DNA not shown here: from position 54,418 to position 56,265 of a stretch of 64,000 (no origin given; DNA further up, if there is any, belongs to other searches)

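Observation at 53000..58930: Low-GC island holding a coupled methyltransferase / novel ParA-like ATPase / Na+:solute symporter operon and a convergent B12-radical SAM enzyme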

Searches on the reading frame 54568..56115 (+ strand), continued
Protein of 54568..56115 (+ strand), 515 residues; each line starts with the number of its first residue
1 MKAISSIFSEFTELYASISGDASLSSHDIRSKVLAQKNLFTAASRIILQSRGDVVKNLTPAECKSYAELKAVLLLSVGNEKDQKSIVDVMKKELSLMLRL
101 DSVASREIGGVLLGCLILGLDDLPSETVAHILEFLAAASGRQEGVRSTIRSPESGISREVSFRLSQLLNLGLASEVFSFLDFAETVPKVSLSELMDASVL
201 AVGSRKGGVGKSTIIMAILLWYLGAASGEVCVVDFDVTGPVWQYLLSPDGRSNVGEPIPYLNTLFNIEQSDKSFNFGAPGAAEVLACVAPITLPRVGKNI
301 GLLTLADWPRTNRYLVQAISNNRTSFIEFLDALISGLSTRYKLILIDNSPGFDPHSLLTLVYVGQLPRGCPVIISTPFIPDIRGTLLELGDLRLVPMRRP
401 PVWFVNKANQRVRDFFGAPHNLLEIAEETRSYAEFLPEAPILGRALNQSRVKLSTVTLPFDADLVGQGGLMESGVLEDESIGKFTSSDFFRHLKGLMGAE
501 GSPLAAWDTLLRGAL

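Call 36: search_protein_families(library=pfam, proteins=[L007:4117-5064:+, L007:5061-5810:+, L007:5829-6560:+, L007:6547-7611:+, L007:7747-8049:+, L006:6870-9191:-, L006:9188-10648:-, L003:14470-15999:-, L003:15996-17687:-], max_evalue=0.1)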
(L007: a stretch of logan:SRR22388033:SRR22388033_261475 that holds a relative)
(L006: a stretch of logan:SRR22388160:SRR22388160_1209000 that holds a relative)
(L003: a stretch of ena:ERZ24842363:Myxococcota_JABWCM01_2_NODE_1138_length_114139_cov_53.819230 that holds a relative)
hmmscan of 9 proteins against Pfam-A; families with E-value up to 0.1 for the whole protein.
L007:4117-5064:+ (315 aa): 0 families

L007:5061-5810:+ (249 aa): 0 families

L007:5829-6560:+ (243 aa): 5 families
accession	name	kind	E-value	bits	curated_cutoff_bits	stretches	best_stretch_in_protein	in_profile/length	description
PF13649.12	Methyltransf_25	-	1.3e-09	39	27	1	50-140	2-97/97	Methyltransferase domain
PF08241.18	Methyltransf_11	-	3.7e-07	31.1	21.2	1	50-143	1-94/95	Methyltransferase domain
PF08242.18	Methyltransf_12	-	0.00014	22.9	30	1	50-141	1-97/98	Methyltransferase domain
PF13489.12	Methyltransf_23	-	0.00016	21.9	27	1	42-146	19-118/164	Methyltransferase domain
PF13847.12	Methyltransf_31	-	0.00018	21.7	27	1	48-97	6-65/145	Methyltransferase domain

L007:6547-7611:+ (354 aa): 0 families

L007:7747-8049:+ (100 aa): 1 family
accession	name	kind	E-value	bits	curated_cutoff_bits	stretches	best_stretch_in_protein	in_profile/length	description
PF10939.13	DUF2631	-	0.061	13.6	25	1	61-75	10-24/66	Protein of unknown function (DUF2631)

L006:6870-9191:- (773 aa): 2 families
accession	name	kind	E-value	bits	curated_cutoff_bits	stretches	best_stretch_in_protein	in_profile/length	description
PF13589.12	HATPase_c_3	-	4.2e-09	37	25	1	37-126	13-95/137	Histidine kinase-, DNA gyrase B-, and HSP90-like ATPase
PF02518.31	HATPase_c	-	0.0014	19.5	26.4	1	31-88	10-64/111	Histidine kinase-, DNA gyrase B-, and HSP90-like ATPase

L006:9188-10648:- (486 aa): 3 families
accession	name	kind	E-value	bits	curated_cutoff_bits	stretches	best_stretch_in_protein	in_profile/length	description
PF00149.33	Metallophos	-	1.2e-10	42.6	21.5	1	3-276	2-190/191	Calcineurin-like phosphoesterase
PF12895.13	ANAPC3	-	0.0076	16.9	27.2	0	364-423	12-72/82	Anaphase-promoting complex, cyclosome, subunit 3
PF08753.17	NikR_C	-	0.047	14.3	22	0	271-296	24-48/77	NikR C terminal nickel binding domain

L003:14470-15999:- (509 aa): 4 families
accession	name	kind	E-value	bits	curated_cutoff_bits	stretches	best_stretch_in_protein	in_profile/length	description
PF13519.12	VWA_2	-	8.7e-05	23.5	27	1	352-455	2-107/107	von Willebrand factor type A domain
PF05762.20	VWA_CoxE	-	0.00011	22.2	26.4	1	336-480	43-186/222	VWA domain containing CoxE-like protein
PF10138.15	vWA-TerF-like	-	0.0058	17.3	29.4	1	420-484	79-144/200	vWA found in TerF C terminus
PF13768.12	VWA_3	-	0.096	13.2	27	0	351-483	3-135/155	von Willebrand factor type A domain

L003:15996-17687:- (563 aa): 13 families
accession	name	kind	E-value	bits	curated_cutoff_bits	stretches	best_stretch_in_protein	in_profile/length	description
PF20030.5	bpMoxR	-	3.5e-60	203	27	1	28-228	2-202/205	MoxR domain in the MoxR-vWA-beta-propeller ternary systems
PF07728.20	AAA_5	-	3.4e-26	92.3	22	1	59-187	1-139/139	AAA domain (dynein-related subfamily)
PF17868.7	AAA_lid_8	-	7.2e-22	77.4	22.8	1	242-308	2-70/72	AAA lid domain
PF00004.35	AAA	-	9.8e-05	23.2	21.2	1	60-192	1-128/131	ATPase family associated with various cellular activities (AAA)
PF01078.27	Mg_chelatase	-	0.00012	22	20.3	1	51-79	15-44/207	Magnesium chelatase, subunit ChlI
PF00158.32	Sigma54_activat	-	0.00066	19.8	20.2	1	58-193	23-164/168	Sigma-54 interaction domain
PF07726.17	AAA_3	-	0.011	16.1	27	1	59-173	1-112/131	ATPase family associated with various cellular activities (AAA)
PF08898.15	DUF1843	-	0.034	15.2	23.3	1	461-491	14-47/52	Domain of unknown function (DUF1843)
PF14028.11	Lant_dehydr_C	-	0.05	14.2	24.4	0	105-152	79-126/255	Lantibiotic biosynthesis dehydratase C-term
PF13191.12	AAA_16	-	0.063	14.2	32.6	0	57-120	24-85/167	AAA ATPase domain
PF07724.20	AAA_2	-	0.064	13.7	27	0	124-150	75-101/166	AAA domain (Cdc48 subfamily)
PF01442.23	Apolipoprotein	-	0.074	13.2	90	0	468-531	41-105/190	Apolipoprotein A1/A4/E domain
PF04355.18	BamE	-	0.088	13.1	23.2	0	335-363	11-38/71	Outer membrane protein assembly factor BamE domain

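Call 38: find_encoding_contigs(protein=P0001, flank=10000, max_places=3)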
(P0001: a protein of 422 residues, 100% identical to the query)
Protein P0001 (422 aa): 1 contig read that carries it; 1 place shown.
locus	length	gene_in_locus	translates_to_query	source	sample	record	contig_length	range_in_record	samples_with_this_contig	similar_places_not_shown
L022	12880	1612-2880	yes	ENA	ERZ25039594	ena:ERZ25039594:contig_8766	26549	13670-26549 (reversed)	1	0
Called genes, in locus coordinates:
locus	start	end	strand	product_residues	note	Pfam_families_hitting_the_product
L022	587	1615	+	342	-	PF13489:Methyltransf_23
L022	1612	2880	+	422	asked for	PF10609:ParA (weak)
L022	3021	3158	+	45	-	-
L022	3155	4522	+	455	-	PF00474:SSF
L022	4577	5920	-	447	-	PF02310:B12-binding, PF04055:Radical_SAM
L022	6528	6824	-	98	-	-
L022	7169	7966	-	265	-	-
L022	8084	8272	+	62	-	-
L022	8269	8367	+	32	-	-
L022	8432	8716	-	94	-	-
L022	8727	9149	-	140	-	-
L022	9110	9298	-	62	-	-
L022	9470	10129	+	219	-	-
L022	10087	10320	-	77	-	-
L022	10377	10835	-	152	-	-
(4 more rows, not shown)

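Call 56: search_protein_families(library=pfam, proteins=[L014:803-2887:-, L014:3198-4496:+, L014:4525-5394:+, L014:6051-6821:+, L014:7505-8104:+, L014:14602-16623:+, L014:16659-17744:+, L014:17701-18603:+, L014:18600-19712:-, L014:20003-21049:-], max_evalue=0.001)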
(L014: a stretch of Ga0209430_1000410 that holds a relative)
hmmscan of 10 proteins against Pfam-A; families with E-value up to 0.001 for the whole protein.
L014:803-2887:- (694 aa): 11 families
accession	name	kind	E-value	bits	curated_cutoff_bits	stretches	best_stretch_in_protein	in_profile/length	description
PF00326.27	Peptidase_S9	-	3.5e-54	183.9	22.6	1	482-694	1-211/213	Prolyl oligopeptidase family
PF07676.18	PD40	-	5e-25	87.3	20.9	2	94-128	2-37/38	WD40-like Beta Propeller Repeat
PF02129.25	Peptidase_S15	-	3.9e-11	43.6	23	1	451-593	7-144/262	X-Pro dipeptidyl-peptidase (S15 family)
PF00561.26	Abhydrolase_1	-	5.1e-10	39.9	25.8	1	465-597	1-120/245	alpha/beta hydrolase fold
PF25174.1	Beta-prop_THOC3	-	2.8e-07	30.3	305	0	235-357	48-150/272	THOC3 beta-propeller domain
PF00930.27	DPPIV_N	-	7.1e-07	28.7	22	0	60-141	2-324/354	Dipeptidyl peptidase IV (DPP IV) N-terminal region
PF01738.24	DLH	-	2.8e-06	27.5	21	1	490-676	36-192/217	Dienelactone hydrolase family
PF20434.5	BD-FAE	-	2.9e-06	27.4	26.8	1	460-646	9-208/215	BD-FAE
PF00756.26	Esterase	-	4e-06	27.2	22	1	448-612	8-180/251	Putative esterase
PF12146.15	Hydrolase_4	-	9.8e-05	22.2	27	0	484-586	20-117/239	Serine aminopeptidase, S33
PF12697.13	Abhydrolase_6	-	0.00011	23.4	26.3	1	479-687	11-185/217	Alpha/beta hydrolase family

L014:3198-4496:+ (432 aa): 3 families
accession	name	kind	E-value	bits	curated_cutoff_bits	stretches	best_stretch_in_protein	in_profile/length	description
PF13102.12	Phage_int_SAM_5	-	1.3e-08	35.6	22.3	1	109-204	3-87/98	Phage integrase SAM-like domain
PF00589.27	Phage_integrase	-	4e-06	27.2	27.1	1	254-389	32-158/172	Phage integrase family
PF17293.8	Arm-DNA-bind_5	-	0.00012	23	22.6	1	11-82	10-80/87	Arm DNA-binding domain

L014:4525-5394:+ (289 aa): 0 families

L014:6051-6821:+ (256 aa): 0 families

L014:7505-8104:+ (199 aa): 0 families

L014:14602-16623:+ (673 aa): 7 families
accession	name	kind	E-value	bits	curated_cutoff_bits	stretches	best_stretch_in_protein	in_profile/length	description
PF04851.21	ResIII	-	1.3e-22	80.8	22.5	1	288-450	4-164/164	Type III restriction enzyme, res subunit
PF00271.37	Helicase_C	-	3.6e-13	50.2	23.5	1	585-666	27-108/110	Helicase conserved C-terminal domain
PF00270.35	DEAD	-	6.7e-13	49.1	26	1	290-450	2-162/167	DEAD/DEAH box helicase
PF00176.29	SNF2-rel_dom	-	6e-11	42.4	24.9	1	302-448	16-163/290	SNF2-related domain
PF18766.7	SWI2_SNF2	-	1.3e-06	28.6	26.7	1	303-507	18-210/221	SWI2/SNF2 ATPase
PF16203.11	ERCC3_RAD25_C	-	1.2e-05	25.1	27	1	608-668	90-152/248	ERCC3/RAD25/XPB C-terminal helicase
PF13091.12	PLDc_2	-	0.00013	22.3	27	1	129-189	65-123/132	PLD-like domain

L014:16659-17744:+ (361 aa): 1 family
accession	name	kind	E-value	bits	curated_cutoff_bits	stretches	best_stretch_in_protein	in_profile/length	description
PF13395.12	HNH_4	-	3.9e-07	30.4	22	1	236-283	1-53/54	HNH endonuclease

L014:17701-18603:+ (300 aa): 11 families
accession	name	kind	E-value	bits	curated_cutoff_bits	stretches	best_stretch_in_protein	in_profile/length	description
PF01230.28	HIT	-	5.2e-24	85.2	21.5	1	181-276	2-97/98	HIT domain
PF11969.13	DcpS_C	-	8.6e-12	46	24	1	176-272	5-100/114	Scavenger mRNA decapping enzyme C-term binding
PF13489.12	Methyltransf_23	-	2.7e-09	37.4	27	1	42-121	23-119/164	Methyltransferase domain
PF13649.12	Methyltransf_25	-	1e-06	29.8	27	0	77-114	60-97/97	Methyltransferase domain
PF08241.18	Methyltransf_11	-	1.9e-06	28.9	21.2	0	77-118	56-95/95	Methyltransferase domain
PF08242.18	Methyltransf_12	-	8.1e-06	26.9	30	0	79-114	64-96/98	Methyltransferase domain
PF04677.20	CwfJ_C_1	-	5.1e-05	23.6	21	1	167-226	5-67/122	Protein similar to CwfJ C-terminus 1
PF13847.12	Methyltransf_31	-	0.00016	21.8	27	0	72-119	64-110/145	Methyltransferase domain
PF19327.4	Ap4A_phos_N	-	0.0003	20.8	23.1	1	169-273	66-159/177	Ap4A phosphorylase N-terminal domain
PF03141.22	Methyltransf_29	-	0.00033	19.8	23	1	76-185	176-285/506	Putative S-adenosyl-L-methionine-dependent methyltransferase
PF16285.10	DUF4931_N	-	0.00094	19.7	24.1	0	170-272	14-119/124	Domain of unknown function (DUF4931) N-terminal domain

L014:18600-19712:- (370 aa): 1 family
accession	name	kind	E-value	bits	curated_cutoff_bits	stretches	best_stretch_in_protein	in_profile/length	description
PF01507.26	PAPS_reduct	-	5.1e-09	36.8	22.5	1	9-127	2-115/175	Phosphoadenosine phosphosulfate reductase domain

L014:20003-21049:- (348 aa): 0 families

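Call 57: search_protein_families(library=pfam, proteins=[L013:9023-9838:+, L013:7580-8926:+, L013:6051-7037:+, L013:4816-5898:+, L013:3126-4034:-, L013:986-1837:-, L013:15546-17330:-, L013:17921-19495:-, L013:19471-20085:-, L013:20549-21274:+], max_evalue=0.001)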
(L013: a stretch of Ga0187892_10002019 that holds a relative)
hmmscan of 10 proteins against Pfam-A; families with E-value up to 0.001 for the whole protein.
L013:9023-9838:+ (271 aa): 7 families
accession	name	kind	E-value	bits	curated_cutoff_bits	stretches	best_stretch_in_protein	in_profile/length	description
PF24034.1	DUF7343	-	4e-07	30.2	27.6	1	121-175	7-61/62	Domain of unknown function (DUF7343)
PF13463.12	HTH_27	-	5.3e-07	30.3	22.2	1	122-173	8-62/68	Winged helix DNA-binding domain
PF09339.16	HTH_IclR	-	2.1e-05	24.6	22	1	121-165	7-51/52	IclR helix-turn-helix domain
PF12802.13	MarR_2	-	5.3e-05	23.7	27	1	120-164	8-52/61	MarR family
PF12840.13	HTH_20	-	0.00021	21.6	27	1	120-163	7-49/51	Helix-turn-helix domain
PF01022.26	HTH_5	-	0.00042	20.6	22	1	121-162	6-45/47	Bacterial regulatory protein, arsR family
PF02082.26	Rrf2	-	0.00087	19.9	30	0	121-169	10-59/132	Iron-dependent Transcriptional regulator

L013:7580-8926:+ (448 aa): 1 family
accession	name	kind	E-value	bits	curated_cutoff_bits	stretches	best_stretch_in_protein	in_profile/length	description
PF00795.27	CN_hydrolase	-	3.4e-09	36.9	23.2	1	237-387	20-180/256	Carbon-nitrogen hydrolase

L013:6051-7037:+ (328 aa): 0 families

L013:4816-5898:+ (360 aa): 7 families
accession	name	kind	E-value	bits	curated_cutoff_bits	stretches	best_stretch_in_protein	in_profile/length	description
PF00158.32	Sigma54_activat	-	6.5e-65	218.3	20.2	1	12-178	1-167/168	Sigma-54 interaction domain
PF25601.1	AAA_lid_14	-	1.1e-21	76.9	27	1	184-255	1-72/87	AAA+ ATPase lid domain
PF14532.12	Sigma54_activ_2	-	2.3e-20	73.7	25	1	13-183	1-138/138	Sigma-54 interaction domain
PF07728.20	AAA_5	-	5e-08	33.5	22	1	35-154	1-123/139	AAA domain (dynein-related subfamily)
PF00004.35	AAA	-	0.0001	23.2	21.2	1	36-168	1-126/131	ATPase family associated with various cellular activities (AAA)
PF07724.20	AAA_2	-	0.00022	21.7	27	1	36-147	6-118/166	AAA domain (Cdc48 subfamily)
PF01078.27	Mg_chelatase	-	0.00038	20.4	20.3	0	91-134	93-136/207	Magnesium chelatase, subunit ChlI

L013:3126-4034:- (302 aa): 0 families

L013:986-1837:- (283 aa): 0 families

L013:15546-17330:- (594 aa): 0 families

L013:17921-19495:- (524 aa): 2 families
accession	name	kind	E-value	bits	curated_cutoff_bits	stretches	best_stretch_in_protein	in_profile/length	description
PF14459.11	Prok-E2_C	-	2e-09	38.1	25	1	46-175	11-126/129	Prokaryotic E2 family C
PF00899.27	ThiF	-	2.7e-06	27.1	28.1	1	222-471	22-202/238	ThiF family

L013:19471-20085:- (204 aa): 0 families

L013:20549-21274:+ (241 aa): 3 families
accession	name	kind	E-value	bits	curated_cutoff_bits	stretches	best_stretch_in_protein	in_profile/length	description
PF01381.28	HTH_3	-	6.6e-09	36.1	23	1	143-188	8-54/55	Helix-turn-helix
PF13560.12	HTH_31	-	1.1e-07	32.4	27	1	141-189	11-61/64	Helix-turn-helix domain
PF13443.12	HTH_26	-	8.6e-06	26.4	22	1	147-194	13-62/63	Cro/C1-type HTH DNA-binding domain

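Call 70: search_solved_structures(query=A4, max_evalue=10)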
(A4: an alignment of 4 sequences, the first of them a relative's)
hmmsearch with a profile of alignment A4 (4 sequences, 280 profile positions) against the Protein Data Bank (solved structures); distinct sequences matched with E-value up to 10: 0.

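Call 71: search_solved_structures(query=A5, max_evalue=10)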
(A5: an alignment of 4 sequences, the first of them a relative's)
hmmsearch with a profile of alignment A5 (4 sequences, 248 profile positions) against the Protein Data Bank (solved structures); distinct sequences matched with E-value up to 10: 4.
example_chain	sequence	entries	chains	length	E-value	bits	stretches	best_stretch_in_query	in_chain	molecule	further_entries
8h92_A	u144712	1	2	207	0.065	15.9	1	32-74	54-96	triphosphate tunel metalloenzyme 3-like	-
8i7o_B2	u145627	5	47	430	0.38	13.4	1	160-224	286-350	Tektin-2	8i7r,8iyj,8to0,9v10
1o3u_A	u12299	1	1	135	0.43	13.2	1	168-201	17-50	conserved hypothetical protein TM0613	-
6yba_W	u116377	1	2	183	2.9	10.5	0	90-123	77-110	Pre-histone-like nucleoprotein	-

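Call 73: search_protein_families(library=pfam, proteins=[L007:4117-5064:+, L005:13128-13928:+, L001:11840-12688:-, L013:12768-13715:+, L007:5061-5810:+, L005:13998-14735:+, L001:11011-11781:-, L013:13717-14466:+], max_evalue=10)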
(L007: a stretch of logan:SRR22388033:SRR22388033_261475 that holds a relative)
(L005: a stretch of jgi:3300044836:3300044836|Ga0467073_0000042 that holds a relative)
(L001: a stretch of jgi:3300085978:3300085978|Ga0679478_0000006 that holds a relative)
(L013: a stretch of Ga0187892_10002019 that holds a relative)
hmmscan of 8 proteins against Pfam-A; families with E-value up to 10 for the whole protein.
L007:4117-5064:+ (315 aa): 0 families

L005:13128-13928:+ (266 aa): 0 families

L001:11840-12688:- (282 aa): 0 families

L013:12768-13715:+ (315 aa): 3 families
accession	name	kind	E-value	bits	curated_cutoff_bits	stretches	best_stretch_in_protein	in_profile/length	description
PF14876.11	RSF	-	0.048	14.1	30.4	1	62-102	90-130/217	Respiratory growth transcriptional regulator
PF18365.6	PI_PP_C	-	0.18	12.3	25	1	180-236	4-55/125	Phosphoinositide phosphatase C-terminal domain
PF02759.24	RUN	-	0.24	11.9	22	1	61-101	73-110/131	RUN domain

L007:5061-5810:+ (249 aa): 1 family
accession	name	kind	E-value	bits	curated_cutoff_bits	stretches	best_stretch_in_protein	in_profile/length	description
PF17522.7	DUF5446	-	0.24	12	26.2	1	166-180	12-26/72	Family of unknown function (DUF5446)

L005:13998-14735:+ (245 aa): 0 families

L001:11011-11781:- (256 aa): 0 families

L013:13717-14466:+ (249 aa): 1 family
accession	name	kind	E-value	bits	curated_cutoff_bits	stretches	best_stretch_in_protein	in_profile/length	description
PF00619.27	CARD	-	0.03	14.8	23.9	1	152-217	19-83/85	Caspase recruitment domain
